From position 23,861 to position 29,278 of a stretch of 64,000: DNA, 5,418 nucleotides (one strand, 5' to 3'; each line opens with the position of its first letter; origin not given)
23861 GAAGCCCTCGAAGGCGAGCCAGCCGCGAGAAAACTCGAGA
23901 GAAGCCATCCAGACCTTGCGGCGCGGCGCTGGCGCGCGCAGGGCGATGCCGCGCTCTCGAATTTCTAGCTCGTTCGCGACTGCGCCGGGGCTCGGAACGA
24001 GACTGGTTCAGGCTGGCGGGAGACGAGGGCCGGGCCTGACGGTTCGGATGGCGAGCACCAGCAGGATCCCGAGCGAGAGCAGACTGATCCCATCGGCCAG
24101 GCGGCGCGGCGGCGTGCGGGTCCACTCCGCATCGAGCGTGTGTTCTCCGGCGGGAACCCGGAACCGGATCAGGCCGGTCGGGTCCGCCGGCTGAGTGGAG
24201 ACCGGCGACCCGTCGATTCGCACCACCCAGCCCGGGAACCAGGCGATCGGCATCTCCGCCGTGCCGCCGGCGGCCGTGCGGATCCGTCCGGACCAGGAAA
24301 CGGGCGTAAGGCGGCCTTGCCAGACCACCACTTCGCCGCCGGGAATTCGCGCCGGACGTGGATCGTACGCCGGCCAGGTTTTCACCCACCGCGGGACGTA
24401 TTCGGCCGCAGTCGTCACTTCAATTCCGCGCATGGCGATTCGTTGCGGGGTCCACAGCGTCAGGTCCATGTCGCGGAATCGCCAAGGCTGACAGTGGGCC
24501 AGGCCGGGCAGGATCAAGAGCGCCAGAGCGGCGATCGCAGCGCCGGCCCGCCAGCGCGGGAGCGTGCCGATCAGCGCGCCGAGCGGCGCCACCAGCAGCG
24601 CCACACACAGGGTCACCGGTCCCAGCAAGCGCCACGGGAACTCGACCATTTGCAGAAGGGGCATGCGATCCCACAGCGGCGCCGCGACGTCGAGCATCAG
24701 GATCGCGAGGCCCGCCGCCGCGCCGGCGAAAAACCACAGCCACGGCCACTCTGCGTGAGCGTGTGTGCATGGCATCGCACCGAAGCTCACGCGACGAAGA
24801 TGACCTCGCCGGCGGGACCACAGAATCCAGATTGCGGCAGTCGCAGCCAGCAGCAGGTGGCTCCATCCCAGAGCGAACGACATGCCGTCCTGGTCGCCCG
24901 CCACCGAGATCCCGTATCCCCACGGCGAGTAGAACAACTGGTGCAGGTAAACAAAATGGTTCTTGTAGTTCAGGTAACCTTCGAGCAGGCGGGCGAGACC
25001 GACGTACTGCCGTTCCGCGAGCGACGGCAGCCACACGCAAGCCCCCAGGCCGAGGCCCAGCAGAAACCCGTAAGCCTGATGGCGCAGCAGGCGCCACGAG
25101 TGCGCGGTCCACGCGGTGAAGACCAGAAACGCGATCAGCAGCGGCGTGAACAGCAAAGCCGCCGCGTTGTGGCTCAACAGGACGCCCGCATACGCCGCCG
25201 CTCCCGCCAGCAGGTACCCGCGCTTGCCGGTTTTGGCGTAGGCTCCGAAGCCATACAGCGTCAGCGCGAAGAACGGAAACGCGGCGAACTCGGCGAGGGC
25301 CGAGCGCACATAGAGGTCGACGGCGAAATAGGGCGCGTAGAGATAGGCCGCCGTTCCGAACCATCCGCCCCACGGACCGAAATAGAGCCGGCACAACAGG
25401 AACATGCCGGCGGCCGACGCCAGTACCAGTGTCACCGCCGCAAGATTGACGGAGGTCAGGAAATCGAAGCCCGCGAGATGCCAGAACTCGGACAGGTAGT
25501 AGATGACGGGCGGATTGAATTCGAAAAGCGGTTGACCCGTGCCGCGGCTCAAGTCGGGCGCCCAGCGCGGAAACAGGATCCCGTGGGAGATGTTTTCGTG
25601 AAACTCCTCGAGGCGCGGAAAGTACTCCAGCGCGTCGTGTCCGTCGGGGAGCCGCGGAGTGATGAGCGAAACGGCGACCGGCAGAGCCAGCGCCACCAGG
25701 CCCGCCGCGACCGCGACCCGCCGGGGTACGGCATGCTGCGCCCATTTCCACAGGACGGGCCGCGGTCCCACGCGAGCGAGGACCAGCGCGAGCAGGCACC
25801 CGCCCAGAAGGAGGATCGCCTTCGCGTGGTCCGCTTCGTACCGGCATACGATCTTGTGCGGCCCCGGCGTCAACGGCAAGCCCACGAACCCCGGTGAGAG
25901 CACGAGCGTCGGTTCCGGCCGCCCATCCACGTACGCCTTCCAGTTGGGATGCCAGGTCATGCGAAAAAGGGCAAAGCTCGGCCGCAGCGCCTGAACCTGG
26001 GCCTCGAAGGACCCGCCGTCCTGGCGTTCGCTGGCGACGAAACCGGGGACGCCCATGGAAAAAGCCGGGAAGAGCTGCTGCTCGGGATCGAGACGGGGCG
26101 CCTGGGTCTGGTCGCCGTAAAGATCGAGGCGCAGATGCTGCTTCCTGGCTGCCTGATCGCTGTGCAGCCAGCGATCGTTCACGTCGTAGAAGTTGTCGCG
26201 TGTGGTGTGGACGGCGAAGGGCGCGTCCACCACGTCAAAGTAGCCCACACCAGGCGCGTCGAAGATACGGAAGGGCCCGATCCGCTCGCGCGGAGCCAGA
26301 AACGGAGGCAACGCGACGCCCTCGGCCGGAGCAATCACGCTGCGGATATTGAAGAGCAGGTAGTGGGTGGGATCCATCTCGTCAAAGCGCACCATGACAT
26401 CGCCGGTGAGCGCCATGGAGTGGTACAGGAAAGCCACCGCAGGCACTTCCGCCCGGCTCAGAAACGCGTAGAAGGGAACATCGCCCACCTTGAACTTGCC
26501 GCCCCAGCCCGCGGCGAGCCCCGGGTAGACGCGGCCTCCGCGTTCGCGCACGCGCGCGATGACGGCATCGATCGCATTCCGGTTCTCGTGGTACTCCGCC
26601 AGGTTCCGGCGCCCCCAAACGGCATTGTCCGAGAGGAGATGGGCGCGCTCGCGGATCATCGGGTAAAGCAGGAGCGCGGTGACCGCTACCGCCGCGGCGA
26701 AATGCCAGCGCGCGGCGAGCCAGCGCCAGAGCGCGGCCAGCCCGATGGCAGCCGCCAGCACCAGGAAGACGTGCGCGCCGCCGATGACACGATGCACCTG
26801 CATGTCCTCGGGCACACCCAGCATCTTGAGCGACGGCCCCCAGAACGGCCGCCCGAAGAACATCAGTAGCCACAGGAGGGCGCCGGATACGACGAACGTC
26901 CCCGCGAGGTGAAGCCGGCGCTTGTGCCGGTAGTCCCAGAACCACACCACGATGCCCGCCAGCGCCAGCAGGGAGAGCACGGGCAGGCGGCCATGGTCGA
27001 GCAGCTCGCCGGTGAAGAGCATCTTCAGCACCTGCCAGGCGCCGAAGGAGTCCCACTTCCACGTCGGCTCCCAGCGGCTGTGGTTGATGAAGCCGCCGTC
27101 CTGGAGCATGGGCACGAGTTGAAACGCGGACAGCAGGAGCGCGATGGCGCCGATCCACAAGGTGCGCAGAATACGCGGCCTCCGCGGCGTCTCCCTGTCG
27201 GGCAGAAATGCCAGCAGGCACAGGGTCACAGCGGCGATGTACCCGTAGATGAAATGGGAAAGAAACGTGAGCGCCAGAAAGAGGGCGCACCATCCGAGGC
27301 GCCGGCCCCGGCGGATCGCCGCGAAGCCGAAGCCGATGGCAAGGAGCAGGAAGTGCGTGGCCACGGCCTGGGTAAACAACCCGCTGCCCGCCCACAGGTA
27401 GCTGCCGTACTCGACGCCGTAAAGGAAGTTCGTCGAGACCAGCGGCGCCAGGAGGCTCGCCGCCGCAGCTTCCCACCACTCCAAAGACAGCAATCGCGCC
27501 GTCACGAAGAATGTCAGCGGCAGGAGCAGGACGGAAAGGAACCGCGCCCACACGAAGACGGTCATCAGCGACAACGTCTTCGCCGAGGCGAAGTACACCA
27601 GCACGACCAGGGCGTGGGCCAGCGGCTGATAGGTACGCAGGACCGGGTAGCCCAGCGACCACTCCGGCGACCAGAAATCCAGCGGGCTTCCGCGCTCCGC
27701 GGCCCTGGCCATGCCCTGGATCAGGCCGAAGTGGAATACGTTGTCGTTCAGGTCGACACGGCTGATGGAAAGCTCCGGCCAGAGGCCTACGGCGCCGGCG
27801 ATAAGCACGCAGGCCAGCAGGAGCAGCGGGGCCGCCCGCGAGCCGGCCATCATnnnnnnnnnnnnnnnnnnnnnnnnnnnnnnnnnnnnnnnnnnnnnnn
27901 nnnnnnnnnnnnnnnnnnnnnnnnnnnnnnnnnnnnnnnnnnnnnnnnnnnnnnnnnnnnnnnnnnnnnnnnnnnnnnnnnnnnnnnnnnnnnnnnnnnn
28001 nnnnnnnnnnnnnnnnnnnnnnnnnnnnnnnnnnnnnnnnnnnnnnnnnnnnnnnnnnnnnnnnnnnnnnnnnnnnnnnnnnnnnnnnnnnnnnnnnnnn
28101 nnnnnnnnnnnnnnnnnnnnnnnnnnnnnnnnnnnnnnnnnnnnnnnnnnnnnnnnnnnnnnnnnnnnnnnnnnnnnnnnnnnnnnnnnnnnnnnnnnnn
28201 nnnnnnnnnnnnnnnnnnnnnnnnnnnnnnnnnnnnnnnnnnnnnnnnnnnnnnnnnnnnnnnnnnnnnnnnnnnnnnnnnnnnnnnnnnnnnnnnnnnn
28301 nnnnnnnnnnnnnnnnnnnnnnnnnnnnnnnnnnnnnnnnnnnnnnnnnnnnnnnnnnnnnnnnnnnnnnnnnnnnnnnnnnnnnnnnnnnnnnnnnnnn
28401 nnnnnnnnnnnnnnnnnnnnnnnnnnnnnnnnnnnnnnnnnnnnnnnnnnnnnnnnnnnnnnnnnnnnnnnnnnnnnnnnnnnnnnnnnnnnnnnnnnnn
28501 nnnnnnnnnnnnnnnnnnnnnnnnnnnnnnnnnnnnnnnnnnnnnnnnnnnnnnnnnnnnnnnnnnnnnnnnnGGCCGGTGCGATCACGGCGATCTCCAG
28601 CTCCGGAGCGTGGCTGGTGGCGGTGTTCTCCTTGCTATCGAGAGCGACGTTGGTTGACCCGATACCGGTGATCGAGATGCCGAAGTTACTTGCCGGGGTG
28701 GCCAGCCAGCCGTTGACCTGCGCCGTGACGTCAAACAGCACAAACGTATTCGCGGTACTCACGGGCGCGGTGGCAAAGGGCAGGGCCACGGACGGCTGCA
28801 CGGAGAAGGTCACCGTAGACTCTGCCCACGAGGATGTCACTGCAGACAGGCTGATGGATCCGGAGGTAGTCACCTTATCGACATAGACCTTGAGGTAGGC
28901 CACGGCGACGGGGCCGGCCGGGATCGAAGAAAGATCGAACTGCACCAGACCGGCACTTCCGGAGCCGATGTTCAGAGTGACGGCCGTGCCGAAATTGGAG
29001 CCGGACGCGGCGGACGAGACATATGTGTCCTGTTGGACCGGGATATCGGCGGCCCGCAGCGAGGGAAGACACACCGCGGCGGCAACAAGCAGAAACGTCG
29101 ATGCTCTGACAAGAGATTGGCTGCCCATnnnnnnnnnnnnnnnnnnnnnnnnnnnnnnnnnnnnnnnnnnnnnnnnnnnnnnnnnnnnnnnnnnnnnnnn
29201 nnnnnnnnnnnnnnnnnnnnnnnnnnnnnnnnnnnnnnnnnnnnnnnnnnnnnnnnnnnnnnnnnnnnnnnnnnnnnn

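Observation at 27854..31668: Three tandem paralogous secreted collagen-like (Gly-X-Thr-rich) proteins with DNRLRE-like heads and a shared C-terminal domain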

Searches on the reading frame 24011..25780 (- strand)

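Call 49: search_protein_families(library=pfam, proteins=[window:24011-25780:-], max_evalue=10)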
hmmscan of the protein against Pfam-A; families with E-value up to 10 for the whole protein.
window:24011-25780:- (590 aa): 1 family
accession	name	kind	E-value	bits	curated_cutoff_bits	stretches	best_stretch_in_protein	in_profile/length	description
PF13231.12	PMT_2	-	7.1e-06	26.8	26.1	1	90-242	3-150/160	Dolichyl-phosphate-mannose-protein mannosyltransferase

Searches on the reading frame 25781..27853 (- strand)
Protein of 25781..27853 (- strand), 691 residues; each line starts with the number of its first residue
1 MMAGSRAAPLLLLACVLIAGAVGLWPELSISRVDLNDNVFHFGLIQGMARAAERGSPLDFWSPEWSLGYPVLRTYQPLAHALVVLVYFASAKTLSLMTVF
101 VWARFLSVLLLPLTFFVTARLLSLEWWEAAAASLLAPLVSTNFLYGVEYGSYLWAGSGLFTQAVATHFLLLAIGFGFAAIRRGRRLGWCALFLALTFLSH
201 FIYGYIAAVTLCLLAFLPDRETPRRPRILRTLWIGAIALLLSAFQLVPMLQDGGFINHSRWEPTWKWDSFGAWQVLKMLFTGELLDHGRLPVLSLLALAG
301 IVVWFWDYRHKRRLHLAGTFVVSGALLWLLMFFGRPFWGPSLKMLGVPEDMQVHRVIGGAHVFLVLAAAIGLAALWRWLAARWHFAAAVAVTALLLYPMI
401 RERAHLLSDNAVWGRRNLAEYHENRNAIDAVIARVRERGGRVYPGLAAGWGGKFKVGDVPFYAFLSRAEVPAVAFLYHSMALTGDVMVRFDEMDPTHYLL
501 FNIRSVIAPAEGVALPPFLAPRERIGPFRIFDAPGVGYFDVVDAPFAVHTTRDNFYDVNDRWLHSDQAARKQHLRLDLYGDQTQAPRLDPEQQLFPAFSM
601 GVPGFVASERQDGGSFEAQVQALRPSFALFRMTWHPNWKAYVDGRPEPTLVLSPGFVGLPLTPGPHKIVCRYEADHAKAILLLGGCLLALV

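Call 49: search_protein_families(library=pfam, proteins=[window:25781-27853:-], max_evalue=10)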
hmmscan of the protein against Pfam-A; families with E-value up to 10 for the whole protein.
window:25781-27853:- (691 aa): 2 families
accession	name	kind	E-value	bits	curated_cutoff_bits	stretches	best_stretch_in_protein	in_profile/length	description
PF09586.16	YfhO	-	2.8e-06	26.4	28.5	2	636-675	787-826/835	Bacterial membrane protein YfhO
PF04756.19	OST3_OST6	-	0.16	11.8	27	1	196-244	233-281/294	OST3 / OST6 family, transporter family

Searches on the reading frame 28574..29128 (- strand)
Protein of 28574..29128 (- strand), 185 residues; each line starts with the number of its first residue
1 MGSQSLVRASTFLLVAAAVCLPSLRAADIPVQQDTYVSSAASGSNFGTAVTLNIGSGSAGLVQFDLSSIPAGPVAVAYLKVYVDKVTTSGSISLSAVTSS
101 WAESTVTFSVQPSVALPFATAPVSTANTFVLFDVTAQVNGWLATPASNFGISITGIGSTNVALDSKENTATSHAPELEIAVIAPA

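Call 39: find_related_loci(query=A4, collection=genome_contigs, flank=8000)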
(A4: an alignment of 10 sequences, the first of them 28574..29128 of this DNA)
Query A4 (185 aa) in genome_contigs; peptide patterns used: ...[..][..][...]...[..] (x = any residue, [..] = any of these).
203 stretches matched a pattern; 195 encode a relative of the query (tblastn E <= 1e-3); the best 80 are kept; 77 distinct loci.
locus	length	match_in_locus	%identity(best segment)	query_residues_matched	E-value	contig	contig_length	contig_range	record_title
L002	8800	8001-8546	82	1-182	1e-92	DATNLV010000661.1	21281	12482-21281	MAG TPA_asm: Bryobacteraceae bacterium isolate SMAG_U11461 k141_393149, whole genome shotgun sequence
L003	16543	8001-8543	58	6-185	5e-61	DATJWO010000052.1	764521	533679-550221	MAG TPA_asm: Bryobacteraceae bacterium isolate SMAG_U15101 k141_3979608, whole genome shotgun sequence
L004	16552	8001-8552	57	4-185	4e-60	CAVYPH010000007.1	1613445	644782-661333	MAG: Bryobacteraceae bacterium isolate MFD05513.bin.2.143 genome assembly, contig: contig_2635, whole genome shotgun seq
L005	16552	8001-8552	54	1-184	2e-54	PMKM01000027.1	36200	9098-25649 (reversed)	MAG: Bryobacterales bacterium isolate fen_298 73.20120600_E2D.104_contig_20279, whole genome shotgun sequence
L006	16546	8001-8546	53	1-185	4e-53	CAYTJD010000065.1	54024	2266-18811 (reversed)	MAG TPA_asm: uncultured Solibacteraceae bacterium isolate binchicken_co279_128 genome assembly, contig: k141_366733, who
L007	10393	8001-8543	51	4-185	2e-52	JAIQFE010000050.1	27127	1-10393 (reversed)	MAG: Terriglobia bacterium isolate SRVP_10 SR-VP_26_10_2019_B_40cm_scaffold_2071, whole genome shotgun sequence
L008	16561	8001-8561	49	1-185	2e-50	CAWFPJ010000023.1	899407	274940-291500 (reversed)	MAG: Bryobacterales bacterium isolate MFD05513.bin.1.7 genome assembly, contig: contig_4486, whole genome shotgun sequen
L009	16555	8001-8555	53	1-185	8e-57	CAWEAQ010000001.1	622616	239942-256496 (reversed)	MAG: uncultured Solibacteraceae bacterium isolate MFD01476.bin.1.22 genome assembly, contig: contig_17147, whole genome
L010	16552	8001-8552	43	4-181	1e-35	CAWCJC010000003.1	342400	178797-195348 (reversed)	MAG: Bryobacterales bacterium isolate MFD04580.bin.1.41 genome assembly, contig: contig_19104, whole genome shotgun sequ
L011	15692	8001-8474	47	34-185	4e-35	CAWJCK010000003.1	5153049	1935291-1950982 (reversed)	MAG: uncultured Acidobacteriaceae bacterium isolate MFD04540.bin.1.82 genome assembly, contig: contig_1841, whole genome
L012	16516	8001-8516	40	13-179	1e-33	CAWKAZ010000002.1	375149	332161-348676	MAG: Terriglobia bacterium isolate MFD04570.bin.1.153 genome assembly, contig: contig_112301, whole genome shotgun seque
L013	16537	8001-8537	41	7-179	1e-32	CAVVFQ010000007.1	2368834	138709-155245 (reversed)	MAG: uncultured Acidobacteriaceae bacterium isolate MFD01716.bin.1.115 genome assembly, contig: contig_8864, whole genom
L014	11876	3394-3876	47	34-185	2e-37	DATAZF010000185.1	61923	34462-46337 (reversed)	MAG TPA_asm: Bryobacteraceae bacterium isolate SMAG_U5698 k141_255615, whole genome shotgun sequence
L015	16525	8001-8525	39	6-179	1e-32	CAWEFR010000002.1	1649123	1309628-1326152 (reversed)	MAG: Terriglobia bacterium isolate MFD00991.bin.2.29 genome assembly, contig: contig_18621, whole genome shotgun sequenc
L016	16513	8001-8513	39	13-179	2e-32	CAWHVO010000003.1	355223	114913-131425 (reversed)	MAG: Terriglobia bacterium isolate MFD04463.bin.2.87 genome assembly, contig: contig_22059, whole genome shotgun sequenc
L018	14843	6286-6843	42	4-181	5e-32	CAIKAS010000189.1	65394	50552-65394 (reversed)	MAG: uncultured Acidobacteriia bacterium isolate AM-2014_bin-4081 genome assembly, contig: bin-4081:189/364, whole genom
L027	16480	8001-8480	46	30-183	2e-30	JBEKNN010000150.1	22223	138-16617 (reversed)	MAG: Bryobacteraceae bacterium isolate SPRUCE 418 SPRUCE_418_150, whole genome shotgun sequence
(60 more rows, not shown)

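Call 46: find_related_loci(query=A4, collection=metagenome_contigs, flank=7000)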
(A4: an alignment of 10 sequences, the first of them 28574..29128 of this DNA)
Query A4 (185 aa) in metagenome_contigs; peptide patterns used: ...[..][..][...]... (x = any residue, [..] = any of these).
599 stretches matched a pattern (row limit reached: there are more); 545 encode a relative of the query (tblastn E <= 1e-3); the best 80 are kept; 80 distinct loci.
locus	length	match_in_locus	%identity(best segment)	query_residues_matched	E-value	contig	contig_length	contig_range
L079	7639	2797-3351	100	1-185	4e-117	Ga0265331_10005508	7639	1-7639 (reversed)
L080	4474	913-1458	82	1-182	5e-93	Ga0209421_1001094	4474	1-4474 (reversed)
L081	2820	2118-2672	59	1-185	3e-62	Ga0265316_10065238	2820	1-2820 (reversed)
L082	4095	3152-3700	57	1-183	2e-55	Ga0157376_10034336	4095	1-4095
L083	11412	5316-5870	57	1-184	1e-54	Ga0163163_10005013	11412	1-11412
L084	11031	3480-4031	53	1-185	2e-54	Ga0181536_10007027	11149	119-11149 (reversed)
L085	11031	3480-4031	53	1-185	2e-54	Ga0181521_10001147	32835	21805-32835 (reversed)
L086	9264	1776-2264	54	24-185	1e-52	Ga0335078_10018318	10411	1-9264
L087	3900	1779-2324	51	1-184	3e-50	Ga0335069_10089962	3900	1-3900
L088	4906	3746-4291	51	1-184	3e-50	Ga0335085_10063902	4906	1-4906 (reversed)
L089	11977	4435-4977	50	1-184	3e-50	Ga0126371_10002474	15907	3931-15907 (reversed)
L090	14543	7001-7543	58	6-185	3e-61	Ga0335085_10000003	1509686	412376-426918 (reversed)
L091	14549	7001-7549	48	4-181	7e-43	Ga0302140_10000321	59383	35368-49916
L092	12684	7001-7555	45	1-182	4e-40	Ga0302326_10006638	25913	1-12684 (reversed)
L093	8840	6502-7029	45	10-177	3e-39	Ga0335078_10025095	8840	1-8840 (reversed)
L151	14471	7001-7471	41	34-182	1e-29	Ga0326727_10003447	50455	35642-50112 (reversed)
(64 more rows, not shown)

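Call 84: search_protein_families(library=pfam, proteins=[L083:6644-7138:+, L083:7142-7654:+, L083:7658-8200:+, L018:6061-7374:+, L151:6812-7867:+, L027:9326-9916:+], max_evalue=0.001)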
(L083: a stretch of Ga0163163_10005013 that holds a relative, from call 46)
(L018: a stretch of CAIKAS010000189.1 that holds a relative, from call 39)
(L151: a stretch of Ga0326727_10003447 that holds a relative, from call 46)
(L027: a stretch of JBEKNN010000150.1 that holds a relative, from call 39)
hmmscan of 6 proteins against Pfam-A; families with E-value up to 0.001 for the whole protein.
L083:6644-7138:+ (165 aa): 1 family
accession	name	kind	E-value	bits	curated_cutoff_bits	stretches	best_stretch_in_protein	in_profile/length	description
PF07484.17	Collar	-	1.5e-30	105.3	24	1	7-63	1-57/57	Phage Tail Collar Domain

L083:7142-7654:+ (171 aa): 1 family
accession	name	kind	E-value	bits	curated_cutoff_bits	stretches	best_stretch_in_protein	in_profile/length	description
PF07484.17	Collar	-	7.4e-29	99.9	24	1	15-71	1-57/57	Phage Tail Collar Domain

L083:7658-8200:+ (181 aa): 1 family
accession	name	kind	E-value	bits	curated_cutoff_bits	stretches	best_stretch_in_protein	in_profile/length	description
PF07484.17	Collar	-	6e-28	97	24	1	14-70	1-57/57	Phage Tail Collar Domain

L018:6061-7374:+ (438 aa): 3 families
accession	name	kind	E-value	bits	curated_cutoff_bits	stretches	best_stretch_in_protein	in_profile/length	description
PF24517.2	CBM96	-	6.3e-20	72.1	26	1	100-258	3-162/164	Carbohydrate-binding module family 96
PF07484.17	Collar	-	1.3e-14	54.3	24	1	368-422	1-55/57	Phage Tail Collar Domain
PF01391.23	Collagen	-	8.6e-13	48.3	27.2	2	265-316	7-58/60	Collagen triple helix repeat (20 copies)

L151:6812-7867:+ (352 aa): 4 families
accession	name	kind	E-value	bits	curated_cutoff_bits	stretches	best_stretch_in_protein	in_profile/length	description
PF24517.2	CBM96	-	9.2e-20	71.5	26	1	63-210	9-157/164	Carbohydrate-binding module family 96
PF07484.17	Collar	-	1.9e-15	57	24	1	292-338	12-57/57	Phage Tail Collar Domain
PF01391.23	Collagen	-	0.00021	21.4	27.2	1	223-250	19-46/60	Collagen triple helix repeat (20 copies)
PF00688.24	TGFb_propeptide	-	0.00024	21.3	25.8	1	91-193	111-212/242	TGF-beta propeptide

L027:9326-9916:+ (197 aa): 2 families
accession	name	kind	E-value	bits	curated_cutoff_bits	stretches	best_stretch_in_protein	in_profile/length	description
PF07484.17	Collar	-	3.9e-30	104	24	1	21-77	1-57/57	Phage Tail Collar Domain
PF21939.1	Gp10_C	-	5.4e-06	27.8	27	1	73-183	34-133/139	Baseplate structural protein Gp10, C-terminal domain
